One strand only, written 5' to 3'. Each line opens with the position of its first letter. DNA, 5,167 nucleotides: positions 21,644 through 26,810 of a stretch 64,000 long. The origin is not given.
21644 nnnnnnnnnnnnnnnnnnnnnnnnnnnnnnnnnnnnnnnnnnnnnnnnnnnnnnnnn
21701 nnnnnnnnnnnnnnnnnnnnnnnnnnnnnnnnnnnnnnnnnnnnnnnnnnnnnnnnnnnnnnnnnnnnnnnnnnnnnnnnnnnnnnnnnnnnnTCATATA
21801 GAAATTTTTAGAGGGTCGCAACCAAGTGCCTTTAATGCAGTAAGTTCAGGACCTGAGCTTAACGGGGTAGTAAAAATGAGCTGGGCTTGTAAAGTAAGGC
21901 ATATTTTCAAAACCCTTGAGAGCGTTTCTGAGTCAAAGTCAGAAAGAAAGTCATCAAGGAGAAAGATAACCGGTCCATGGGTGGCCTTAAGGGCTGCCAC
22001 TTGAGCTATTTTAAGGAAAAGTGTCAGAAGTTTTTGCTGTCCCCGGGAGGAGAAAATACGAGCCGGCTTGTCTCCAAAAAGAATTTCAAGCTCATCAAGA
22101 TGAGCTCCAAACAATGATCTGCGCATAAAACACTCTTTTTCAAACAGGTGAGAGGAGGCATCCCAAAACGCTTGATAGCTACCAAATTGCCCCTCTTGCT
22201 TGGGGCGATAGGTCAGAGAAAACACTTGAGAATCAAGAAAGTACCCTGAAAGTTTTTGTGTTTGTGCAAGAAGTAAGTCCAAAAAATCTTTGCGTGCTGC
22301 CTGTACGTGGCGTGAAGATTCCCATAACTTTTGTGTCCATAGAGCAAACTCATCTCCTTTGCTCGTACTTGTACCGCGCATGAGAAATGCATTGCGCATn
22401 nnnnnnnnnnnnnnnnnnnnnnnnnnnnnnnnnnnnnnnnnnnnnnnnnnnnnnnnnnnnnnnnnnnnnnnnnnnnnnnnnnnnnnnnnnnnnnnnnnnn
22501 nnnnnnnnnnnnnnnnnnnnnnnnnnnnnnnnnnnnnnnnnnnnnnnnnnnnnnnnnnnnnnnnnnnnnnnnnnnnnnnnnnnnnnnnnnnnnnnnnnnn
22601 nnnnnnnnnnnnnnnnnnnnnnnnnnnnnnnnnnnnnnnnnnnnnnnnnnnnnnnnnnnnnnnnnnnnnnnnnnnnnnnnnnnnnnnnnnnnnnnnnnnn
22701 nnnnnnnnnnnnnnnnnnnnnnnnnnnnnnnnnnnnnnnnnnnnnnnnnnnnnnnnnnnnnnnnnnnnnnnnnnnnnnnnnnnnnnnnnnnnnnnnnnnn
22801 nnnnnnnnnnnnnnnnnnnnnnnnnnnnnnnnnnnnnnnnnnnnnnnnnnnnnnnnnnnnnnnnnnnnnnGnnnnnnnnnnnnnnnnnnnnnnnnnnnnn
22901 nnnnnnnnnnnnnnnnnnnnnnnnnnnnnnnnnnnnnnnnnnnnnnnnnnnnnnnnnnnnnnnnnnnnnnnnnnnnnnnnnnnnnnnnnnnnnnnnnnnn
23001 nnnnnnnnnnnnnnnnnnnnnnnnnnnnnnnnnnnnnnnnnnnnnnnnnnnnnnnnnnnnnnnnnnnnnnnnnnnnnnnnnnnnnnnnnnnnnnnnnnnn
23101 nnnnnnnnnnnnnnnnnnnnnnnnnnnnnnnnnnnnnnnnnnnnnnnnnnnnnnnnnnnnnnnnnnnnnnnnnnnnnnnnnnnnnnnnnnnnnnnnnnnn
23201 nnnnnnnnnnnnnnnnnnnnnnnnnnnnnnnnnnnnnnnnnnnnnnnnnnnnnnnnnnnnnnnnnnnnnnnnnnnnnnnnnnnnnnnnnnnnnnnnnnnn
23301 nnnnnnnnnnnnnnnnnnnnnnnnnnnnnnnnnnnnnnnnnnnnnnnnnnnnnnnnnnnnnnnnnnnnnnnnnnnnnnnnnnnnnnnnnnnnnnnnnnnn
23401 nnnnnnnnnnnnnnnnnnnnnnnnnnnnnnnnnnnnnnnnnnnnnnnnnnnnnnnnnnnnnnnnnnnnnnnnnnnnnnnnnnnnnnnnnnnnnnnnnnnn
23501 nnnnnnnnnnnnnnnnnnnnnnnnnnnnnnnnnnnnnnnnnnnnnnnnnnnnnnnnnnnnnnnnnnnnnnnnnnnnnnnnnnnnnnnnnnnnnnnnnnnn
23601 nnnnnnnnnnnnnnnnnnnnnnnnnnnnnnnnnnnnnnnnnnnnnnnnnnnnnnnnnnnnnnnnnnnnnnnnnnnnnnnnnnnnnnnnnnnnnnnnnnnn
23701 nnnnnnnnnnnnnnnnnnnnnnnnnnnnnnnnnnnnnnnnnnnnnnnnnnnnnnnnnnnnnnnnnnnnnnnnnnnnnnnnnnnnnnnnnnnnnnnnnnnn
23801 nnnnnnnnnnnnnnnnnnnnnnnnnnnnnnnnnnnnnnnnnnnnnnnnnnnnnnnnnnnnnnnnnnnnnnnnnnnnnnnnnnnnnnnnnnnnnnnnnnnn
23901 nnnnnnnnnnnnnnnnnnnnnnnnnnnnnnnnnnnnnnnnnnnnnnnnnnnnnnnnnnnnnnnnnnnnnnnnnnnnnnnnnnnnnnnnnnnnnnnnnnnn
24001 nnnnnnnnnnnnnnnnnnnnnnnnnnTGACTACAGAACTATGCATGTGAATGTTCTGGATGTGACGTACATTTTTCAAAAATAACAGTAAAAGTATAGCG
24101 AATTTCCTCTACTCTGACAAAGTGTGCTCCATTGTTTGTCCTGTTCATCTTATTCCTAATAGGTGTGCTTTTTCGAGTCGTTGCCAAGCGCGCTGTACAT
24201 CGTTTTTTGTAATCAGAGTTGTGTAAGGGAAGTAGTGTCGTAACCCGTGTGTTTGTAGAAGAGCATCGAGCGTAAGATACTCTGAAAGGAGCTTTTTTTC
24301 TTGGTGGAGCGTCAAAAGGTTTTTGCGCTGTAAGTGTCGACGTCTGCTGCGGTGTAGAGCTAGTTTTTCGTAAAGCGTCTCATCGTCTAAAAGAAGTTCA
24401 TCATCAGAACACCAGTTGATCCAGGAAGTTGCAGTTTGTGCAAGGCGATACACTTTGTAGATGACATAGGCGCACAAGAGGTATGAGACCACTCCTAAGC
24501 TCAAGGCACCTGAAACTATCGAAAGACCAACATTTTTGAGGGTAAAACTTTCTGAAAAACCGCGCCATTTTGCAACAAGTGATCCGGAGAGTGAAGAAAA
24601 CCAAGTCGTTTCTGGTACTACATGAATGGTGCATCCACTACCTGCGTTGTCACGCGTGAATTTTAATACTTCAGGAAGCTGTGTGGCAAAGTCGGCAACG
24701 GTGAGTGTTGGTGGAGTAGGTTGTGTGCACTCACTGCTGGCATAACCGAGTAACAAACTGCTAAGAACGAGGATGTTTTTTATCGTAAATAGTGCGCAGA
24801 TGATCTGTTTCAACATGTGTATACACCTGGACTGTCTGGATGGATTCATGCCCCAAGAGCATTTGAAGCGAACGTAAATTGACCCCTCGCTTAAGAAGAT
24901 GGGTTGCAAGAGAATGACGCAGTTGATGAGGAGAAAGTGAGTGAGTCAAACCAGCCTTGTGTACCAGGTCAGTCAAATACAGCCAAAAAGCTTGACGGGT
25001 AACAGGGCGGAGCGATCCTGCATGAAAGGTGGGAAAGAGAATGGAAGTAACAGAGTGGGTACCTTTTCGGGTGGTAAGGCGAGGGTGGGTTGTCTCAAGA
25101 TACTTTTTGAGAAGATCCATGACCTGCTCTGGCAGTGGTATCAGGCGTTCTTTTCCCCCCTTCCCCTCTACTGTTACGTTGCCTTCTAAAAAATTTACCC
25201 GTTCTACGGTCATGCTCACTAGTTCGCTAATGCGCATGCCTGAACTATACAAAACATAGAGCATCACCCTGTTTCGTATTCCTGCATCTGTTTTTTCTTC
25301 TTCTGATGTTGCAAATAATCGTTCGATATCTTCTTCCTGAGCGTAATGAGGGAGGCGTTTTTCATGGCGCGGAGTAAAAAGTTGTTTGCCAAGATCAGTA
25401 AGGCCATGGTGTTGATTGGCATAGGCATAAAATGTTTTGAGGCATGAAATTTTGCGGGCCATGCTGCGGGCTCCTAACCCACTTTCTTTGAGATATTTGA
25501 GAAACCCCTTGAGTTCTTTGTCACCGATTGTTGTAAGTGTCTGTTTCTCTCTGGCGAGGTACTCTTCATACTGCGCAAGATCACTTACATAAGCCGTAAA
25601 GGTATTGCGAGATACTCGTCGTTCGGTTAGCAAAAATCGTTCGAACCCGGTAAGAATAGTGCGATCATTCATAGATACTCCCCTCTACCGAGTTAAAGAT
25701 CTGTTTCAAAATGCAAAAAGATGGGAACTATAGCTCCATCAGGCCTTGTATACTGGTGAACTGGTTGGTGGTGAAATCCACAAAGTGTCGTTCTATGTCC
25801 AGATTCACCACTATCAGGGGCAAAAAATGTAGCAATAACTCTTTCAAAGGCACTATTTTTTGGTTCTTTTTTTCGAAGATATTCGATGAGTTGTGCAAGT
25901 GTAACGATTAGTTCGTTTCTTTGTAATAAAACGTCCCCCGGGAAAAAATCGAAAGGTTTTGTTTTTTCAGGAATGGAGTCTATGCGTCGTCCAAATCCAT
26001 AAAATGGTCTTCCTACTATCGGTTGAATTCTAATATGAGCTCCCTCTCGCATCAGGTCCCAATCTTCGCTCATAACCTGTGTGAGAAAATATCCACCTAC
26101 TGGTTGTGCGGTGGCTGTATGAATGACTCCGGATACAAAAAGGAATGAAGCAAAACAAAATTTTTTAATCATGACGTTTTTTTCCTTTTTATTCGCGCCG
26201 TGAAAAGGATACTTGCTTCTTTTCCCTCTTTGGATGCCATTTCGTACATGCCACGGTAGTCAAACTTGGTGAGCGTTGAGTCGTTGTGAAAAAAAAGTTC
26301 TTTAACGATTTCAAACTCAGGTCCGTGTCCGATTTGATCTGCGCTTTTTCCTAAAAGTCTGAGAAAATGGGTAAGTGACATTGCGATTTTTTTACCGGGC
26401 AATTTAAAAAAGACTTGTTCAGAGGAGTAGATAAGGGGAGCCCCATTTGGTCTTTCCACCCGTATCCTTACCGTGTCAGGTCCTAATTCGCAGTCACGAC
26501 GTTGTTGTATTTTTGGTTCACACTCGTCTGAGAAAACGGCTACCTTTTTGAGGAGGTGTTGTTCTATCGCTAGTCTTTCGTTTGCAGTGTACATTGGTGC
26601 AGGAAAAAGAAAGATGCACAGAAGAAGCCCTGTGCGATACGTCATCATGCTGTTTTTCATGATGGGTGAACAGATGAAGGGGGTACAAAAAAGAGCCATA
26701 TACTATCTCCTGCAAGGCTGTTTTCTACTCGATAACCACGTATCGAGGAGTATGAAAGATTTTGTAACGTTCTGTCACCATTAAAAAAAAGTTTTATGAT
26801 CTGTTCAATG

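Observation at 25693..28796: Six-gene array of diverged small secreted paralogs directly upstream of xerD, with three ATGA-overlap junctions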

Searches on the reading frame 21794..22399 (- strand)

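Call 67: search_protein_families(library=ncbifam, proteins=[window:21794-22399:-], max_evalue=0.001)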
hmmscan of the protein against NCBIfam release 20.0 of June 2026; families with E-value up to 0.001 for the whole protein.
window:21794-22399:- (201 aa): 2 families
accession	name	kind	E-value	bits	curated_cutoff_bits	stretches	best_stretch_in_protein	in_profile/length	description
TIGR00611.2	recf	equivalog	5.4e-33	114.6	172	1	2-178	163-338/339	DNA replication/repair protein RecF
NF010680.0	PRK14079.1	equivalog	3.7e-09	36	386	1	2-170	158-318/349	recombination protein F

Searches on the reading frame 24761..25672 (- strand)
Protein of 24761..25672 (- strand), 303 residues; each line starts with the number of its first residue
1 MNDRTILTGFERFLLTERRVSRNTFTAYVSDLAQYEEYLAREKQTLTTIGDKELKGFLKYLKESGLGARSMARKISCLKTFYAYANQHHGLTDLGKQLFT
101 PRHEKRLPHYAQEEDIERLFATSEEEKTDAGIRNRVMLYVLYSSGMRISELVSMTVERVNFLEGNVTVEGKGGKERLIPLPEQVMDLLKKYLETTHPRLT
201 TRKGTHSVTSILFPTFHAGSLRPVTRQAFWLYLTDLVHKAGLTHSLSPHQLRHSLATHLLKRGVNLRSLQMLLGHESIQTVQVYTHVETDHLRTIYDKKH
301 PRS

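Call 67: search_protein_families(library=ncbifam, proteins=[window:24761-25672:-], max_evalue=0.001)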
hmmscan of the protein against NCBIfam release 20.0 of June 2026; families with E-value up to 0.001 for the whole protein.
window:24761-25672:- (303 aa): 13 families
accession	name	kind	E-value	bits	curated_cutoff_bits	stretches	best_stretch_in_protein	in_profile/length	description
TIGR02225.1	recomb_XerD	equivalog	1.4e-86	290.4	329.6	1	10-302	3-289/290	site-specific tyrosine recombinase XerD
NF001399.0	PRK00283.1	subfamily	8.3e-84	281.3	279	1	3-303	5-299/300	tyrosine recombinase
TIGR02224.1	recomb_XerC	equivalog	9.9e-78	261.5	335.15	1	10-303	3-293/295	tyrosine recombinase XerC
NF040815.2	recomb_XerA_Arch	equivalog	1.6e-59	201.6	220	1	16-296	8-263/263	site-specific tyrosine recombinase/integron integrase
NF002331.0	PRK01287.1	subfamily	4.4e-46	157.5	371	1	62-301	89-326/365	site-specific tyrosine recombinase XerC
TIGR02249.1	integrase_gron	subfamily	7.6e-35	120.8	265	2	15-214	9-198/315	integron integrase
NF003462.0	PRK05084.1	equivalog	2.2e-26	92.4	267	1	69-298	135-355/360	tyrosine recombinase XerS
NF011946.0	PRK15417.1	equivalog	2.7e-23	82.7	435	2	227-288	255-316/337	integron integrase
NF007370.0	PRK09870.1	subfamily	1.9e-12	47.2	221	1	110-301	12-193/200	tyrosine-type DNA invertase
NF007371.0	PRK09871.1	subfamily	6.2e-12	45.5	222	1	128-298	22-185/198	tyrosine-type DNA invertase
NF002685.0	PRK02436.1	equivalog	1.6e-10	41.3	178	1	15-284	9-243/245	site-specific tyrosine recombinase XerD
NF040693.1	recomb_GmtY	equivalog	2.8e-06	26.8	340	1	185-292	333-437/441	gamma-mobile-trio recombinase GmtY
NF041502.1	integrase_1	equivalog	1.3e-05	24.1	350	1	244-295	317-368/484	site-specific integrase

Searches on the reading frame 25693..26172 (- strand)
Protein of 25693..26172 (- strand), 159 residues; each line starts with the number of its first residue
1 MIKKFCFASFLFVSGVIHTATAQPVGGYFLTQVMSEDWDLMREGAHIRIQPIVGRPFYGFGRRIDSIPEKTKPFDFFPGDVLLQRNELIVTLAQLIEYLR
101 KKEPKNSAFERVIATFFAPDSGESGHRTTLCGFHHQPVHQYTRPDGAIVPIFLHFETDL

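Call 3: search_protein_families(library=pfam, proteins=[window:25693-26172:-], max_evalue=1)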
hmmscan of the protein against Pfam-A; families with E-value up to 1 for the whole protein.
window:25693-26172:- (159 aa): 0 families

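Call 4: search_protein_families(library=ncbifam, proteins=[window:25693-26172:-], max_evalue=1)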
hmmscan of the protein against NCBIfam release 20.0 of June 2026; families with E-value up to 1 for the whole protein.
window:25693-26172:- (159 aa): 0 families

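Call 68: search_protein_families(library=padloc, proteins=[window:25693-26172:-], max_evalue=1)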
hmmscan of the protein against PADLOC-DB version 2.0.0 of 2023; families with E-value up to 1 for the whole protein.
window:25693-26172:- (159 aa): 0 families

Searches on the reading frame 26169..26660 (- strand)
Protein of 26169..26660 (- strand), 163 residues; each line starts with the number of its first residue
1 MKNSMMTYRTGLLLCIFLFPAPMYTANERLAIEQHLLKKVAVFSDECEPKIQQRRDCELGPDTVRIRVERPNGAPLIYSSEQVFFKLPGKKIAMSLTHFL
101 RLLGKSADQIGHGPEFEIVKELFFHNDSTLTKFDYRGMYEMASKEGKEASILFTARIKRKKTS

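Call 3: search_protein_families(library=pfam, proteins=[window:26169-26660:-], max_evalue=1)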
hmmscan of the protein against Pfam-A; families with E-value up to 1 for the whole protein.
window:26169-26660:- (163 aa): 0 families

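Call 4: search_protein_families(library=ncbifam, proteins=[window:26169-26660:-], max_evalue=1)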
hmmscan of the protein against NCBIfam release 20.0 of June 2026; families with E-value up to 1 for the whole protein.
window:26169-26660:- (163 aa): 0 families

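Call 8: find_homologous_proteins(query=A1, max_evalue=0.01)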
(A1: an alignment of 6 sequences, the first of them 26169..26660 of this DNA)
Query A1 (6 sequences) (163 aa, profile of the alignment): 3 proteins with E <= 0.01 among 1411 candidates.
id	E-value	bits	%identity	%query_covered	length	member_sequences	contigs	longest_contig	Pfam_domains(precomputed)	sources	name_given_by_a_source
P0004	8.4e-47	177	-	-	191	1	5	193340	-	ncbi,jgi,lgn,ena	-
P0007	2.0e-45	173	100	100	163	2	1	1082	-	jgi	-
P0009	1.0e-29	122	29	13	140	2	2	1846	-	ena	-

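Call 21: search_protein_representatives(alignment_id=A2)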
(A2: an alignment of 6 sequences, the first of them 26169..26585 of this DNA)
Query: 6 sequences, 145 profile positions. Proteins with E-value up to 0.001 (for the whole library): 14; up to 1e-10: 8; up to 1e-30: 4. The best 14 are listed.
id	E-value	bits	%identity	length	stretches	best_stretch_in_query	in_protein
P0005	1.3e-42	161.3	-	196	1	3-143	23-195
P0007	3.1e-41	156.8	-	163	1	8-144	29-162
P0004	3.6e-37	143.6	-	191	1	5-144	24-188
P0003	6.3e-33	129.9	-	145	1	24-139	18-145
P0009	4.3e-23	98.0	-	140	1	4-122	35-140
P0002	1.0e-18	83.8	-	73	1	75-144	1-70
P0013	4.5e-18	81.7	-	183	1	8-136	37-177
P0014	5.1e-11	58.8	-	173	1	43-141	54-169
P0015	1.5e-10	57.3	-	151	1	12-142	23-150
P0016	1.3e-08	51.0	-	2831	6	8-48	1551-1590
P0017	1.8e-07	47.3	-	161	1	29-143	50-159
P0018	2.4e-05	40.5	-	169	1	24-135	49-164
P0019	1.0e-04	38.4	-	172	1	57-134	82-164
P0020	2.4e-04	37.2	-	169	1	48-138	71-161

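Call 23: predict_structure(alignment_id=A2)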
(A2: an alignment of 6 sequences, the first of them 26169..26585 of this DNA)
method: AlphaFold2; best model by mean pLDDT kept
length: 138 residues; sequences in the alignment: 6
mean_pLDDT: 51.7   pTM: 0.34
mean pLDDT of the five models: 51.7, 50.0, 49.3, 45.1, 44.6
residues with pLDDT >= 90: 0; 70-90: 0; 50-70: 82; < 50: 56
segments of 3 or more residues with pLDDT < 50: 2-24, 44-46, 49-57, 82-84, 130-138
pLDDT, mean of each block of 10 residues (from residue 1): 46 39 49 53 51 45 60 60 54 62 56 51 54 40
secondary structure, 60 per line:
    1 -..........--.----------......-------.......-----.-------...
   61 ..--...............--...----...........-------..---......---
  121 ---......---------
elements in order: H2-11 E25-30 E38-44 E58-62 H65-79 H89-99 E112-117 E124-129

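Call 24: find_encoding_contigs(protein=P0013, flank=8000, max_places=4)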
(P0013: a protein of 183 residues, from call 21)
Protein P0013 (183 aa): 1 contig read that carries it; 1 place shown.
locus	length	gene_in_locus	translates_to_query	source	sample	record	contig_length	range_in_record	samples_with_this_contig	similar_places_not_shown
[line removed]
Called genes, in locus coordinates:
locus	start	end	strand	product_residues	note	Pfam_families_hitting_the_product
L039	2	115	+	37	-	?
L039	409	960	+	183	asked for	-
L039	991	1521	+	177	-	?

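Call 25: find_encoding_contigs(protein=P0014, flank=8000, max_places=4)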
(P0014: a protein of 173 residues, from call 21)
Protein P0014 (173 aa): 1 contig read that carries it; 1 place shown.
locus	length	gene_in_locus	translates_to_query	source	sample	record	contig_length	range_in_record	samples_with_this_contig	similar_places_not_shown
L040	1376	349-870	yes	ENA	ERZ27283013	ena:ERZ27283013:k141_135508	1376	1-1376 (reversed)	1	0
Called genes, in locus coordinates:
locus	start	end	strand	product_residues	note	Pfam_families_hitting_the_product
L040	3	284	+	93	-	?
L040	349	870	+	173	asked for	-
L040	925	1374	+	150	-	?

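Call 26: find_encoding_contigs(protein=P0017, flank=8000, max_places=4)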
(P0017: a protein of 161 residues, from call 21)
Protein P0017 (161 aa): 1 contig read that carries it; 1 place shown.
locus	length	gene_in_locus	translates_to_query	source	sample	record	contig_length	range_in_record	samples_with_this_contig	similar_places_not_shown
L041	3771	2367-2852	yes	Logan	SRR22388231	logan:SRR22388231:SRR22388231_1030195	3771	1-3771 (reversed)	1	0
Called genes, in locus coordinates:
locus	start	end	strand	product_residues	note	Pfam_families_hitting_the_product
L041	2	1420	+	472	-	?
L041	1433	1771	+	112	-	PF01588:tRNA_bind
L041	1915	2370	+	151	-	-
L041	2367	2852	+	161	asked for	-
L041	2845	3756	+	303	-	PF02899:Phage_int_SAM_1, PF00589:Phage_integrase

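Call 27: find_encoding_contigs(protein=P0019, flank=8000, max_places=4)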
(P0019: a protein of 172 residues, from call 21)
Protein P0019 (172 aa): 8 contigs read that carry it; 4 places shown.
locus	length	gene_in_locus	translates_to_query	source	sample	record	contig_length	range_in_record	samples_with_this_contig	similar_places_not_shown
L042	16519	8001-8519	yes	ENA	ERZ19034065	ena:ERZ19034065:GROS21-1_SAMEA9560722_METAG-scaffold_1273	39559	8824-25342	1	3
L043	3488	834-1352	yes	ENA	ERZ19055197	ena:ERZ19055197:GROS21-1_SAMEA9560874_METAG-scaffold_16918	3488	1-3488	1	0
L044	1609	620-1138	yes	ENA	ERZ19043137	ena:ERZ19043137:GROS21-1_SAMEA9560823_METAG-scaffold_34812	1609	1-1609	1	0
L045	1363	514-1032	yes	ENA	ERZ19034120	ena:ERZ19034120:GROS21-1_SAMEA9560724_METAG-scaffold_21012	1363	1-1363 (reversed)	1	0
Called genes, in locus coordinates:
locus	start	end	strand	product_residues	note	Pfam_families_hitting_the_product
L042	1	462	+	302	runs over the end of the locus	PF00892:EamA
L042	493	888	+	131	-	-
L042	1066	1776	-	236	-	-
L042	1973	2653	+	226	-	-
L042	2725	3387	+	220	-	-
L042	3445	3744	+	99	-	-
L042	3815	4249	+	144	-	-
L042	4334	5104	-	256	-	-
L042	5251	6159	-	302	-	PF17123:zf-RING_11 (faint), PF00097:zf-C3HC4 (weak), PF12678:zf-rbx1, PF13639:zf-RING_2 (weak), PF13923:zf-C3HC4_2 (weak)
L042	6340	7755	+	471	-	PF00587:tRNA-synt_2b, PF03129:HGTP_anticodon, PF09180:ProRS-C_1 (weak)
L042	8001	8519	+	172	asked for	-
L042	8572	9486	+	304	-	PF02899:Phage_int_SAM_1, PF13102:Phage_int_SAM_5, PF00589:Phage_integrase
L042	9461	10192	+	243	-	-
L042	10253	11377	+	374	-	PF00712:DNA_pol3_beta, PF02767:DNA_pol3_beta_2, PF02768:DNA_pol3_beta_3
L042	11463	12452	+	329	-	PF02463:SMC_N, PF13304:AAA_21 (faint), PF13476:AAA_23 (weak)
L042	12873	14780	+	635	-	PF00082:Peptidase_S8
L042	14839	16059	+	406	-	-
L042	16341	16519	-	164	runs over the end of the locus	PF02075:RuvC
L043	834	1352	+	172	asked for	-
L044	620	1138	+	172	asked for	-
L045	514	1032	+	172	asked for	-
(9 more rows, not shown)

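Call 28: find_encoding_contigs(protein=P0020, flank=8000, max_places=3)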
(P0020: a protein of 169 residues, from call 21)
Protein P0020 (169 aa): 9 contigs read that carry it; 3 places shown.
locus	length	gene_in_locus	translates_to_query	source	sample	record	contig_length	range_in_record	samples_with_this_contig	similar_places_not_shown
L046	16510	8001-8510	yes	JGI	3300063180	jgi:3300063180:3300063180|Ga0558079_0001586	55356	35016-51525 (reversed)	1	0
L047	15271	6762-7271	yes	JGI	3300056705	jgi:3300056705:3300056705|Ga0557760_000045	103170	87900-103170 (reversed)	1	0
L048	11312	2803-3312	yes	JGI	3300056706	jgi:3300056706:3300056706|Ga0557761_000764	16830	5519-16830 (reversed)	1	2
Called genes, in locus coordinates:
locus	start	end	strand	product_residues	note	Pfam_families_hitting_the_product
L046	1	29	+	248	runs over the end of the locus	-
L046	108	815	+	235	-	-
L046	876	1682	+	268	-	-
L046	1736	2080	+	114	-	-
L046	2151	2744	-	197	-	PF13787:HXXEE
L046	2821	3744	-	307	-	PF13639:zf-RING_2 (weak)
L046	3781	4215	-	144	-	-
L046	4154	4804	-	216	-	PF03819:MazG (faint), PF12643:MazG-like (weak)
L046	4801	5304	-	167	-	-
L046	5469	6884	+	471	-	PF00587:tRNA-synt_2b, PF03129:HGTP_anticodon, PF09180:ProRS-C_1 (weak)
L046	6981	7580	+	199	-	-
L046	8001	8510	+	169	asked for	-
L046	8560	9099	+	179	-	-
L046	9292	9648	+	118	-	-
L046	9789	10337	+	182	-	-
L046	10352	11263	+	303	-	PF02899:Phage_int_SAM_1, PF13102:Phage_int_SAM_5, PF13495:Phage_int_SAM_4 (faint), PF00589:Phage_integrase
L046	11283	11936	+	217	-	-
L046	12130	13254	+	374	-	PF00712:DNA_pol3_beta, PF02767:DNA_pol3_beta_2, PF02768:DNA_pol3_beta_3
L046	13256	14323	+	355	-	PF02463:SMC_N, PF13175:AAA_15, PF13476:AAA_23, PF13514:AAA_27 (weak), PF13304:AAA_21 (faint)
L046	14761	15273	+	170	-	-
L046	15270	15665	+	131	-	-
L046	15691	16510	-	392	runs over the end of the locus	PF17164:DUF5122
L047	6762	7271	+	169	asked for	-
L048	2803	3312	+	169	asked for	-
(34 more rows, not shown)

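Call 29: find_encoding_contigs(protein=P0018, flank=8000, max_places=3)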
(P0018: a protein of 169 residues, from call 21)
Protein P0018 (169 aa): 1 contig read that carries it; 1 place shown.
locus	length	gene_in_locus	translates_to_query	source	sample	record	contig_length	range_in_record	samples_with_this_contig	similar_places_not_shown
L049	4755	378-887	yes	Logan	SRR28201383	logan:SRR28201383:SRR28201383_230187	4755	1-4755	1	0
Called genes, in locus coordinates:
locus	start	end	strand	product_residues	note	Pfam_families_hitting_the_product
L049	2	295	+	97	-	?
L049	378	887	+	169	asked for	-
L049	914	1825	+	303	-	PF02899:Phage_int_SAM_1, PF13102:Phage_int_SAM_5 (faint), PF00589:Phage_integrase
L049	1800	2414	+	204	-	-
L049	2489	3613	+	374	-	PF00712:DNA_pol3_beta, PF02767:DNA_pol3_beta_2, PF02768:DNA_pol3_beta_3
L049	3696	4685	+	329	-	PF02463:SMC_N, PF13304:AAA_21 (faint), PF13476:AAA_23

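Call 68: search_protein_families(library=padloc, proteins=[window:26169-26660:-], max_evalue=1)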
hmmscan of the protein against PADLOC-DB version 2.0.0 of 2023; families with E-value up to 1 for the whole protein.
window:26169-26660:- (163 aa): 1 family
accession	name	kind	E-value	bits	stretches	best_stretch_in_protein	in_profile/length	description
PDLC03401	REase_II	-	0.039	11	1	14-145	198-320/366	Type II restriction enzyme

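Call 74: search_protein_families(library=pfam, proteins=[P0016], max_evalue=0.001)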
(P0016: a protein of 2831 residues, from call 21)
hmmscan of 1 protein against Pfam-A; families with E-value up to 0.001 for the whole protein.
P0016 (2831 aa): 5 families
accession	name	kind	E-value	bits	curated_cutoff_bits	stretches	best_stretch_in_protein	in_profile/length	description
PF09603.15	Fib_succ_major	-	3e-73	246.5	33.9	2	2282-2489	1-187/187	Fibrobacter succinogenes major domain (Fib_succ_major)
PF00041.27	fn3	-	2.6e-20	72.8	25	0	2211-2247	41-74/84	Fibronectin type III domain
PF16974.11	NAR2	-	1e-15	58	26.6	0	2233-2253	104-126/142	High-affinity nitrate transporter accessory, Ig-like domain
PF25059.1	FN3_DSCAM-DSCAML_C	-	9.8e-12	45.5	39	0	2224-2263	47-85/89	DSCAM/DSCAML C-terminal Fn3-like domain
PF16656.11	Pur_ac_phosph_N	-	5.4e-09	36.9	30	0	384-429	50-93/93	Purple acid Phosphatase, N-terminal domain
